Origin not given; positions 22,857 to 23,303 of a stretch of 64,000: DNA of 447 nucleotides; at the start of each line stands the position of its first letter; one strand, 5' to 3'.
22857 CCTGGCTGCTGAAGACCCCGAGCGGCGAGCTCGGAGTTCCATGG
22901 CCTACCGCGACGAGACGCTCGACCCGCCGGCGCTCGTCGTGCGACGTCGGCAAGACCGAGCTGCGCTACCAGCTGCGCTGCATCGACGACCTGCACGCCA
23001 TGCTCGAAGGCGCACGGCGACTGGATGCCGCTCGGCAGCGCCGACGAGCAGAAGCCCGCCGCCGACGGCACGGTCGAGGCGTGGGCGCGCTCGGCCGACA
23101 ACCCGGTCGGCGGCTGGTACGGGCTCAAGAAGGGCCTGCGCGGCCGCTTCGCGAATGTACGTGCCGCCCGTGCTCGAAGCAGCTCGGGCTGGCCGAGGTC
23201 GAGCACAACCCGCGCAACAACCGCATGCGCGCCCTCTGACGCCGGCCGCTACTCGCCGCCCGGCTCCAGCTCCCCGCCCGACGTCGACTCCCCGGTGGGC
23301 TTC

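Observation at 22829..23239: Conserved small gene broken by five frame changes within about 300 nt, while its peptide segments remain near-intact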

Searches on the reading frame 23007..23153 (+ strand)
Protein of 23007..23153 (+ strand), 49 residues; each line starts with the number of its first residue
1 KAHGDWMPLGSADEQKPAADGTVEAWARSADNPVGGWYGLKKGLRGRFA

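Call 5: search_protein_families(library=pfam, proteins=[window:23007-23153:+], max_evalue=1)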
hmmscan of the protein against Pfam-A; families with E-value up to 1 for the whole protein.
seq(49 aa): 1 family
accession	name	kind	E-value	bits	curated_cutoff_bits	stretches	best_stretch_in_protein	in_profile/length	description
PF21619.2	DUF6855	-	2.9e-26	92.3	27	1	1-49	57-105/132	Family of unknown function (DUF6855)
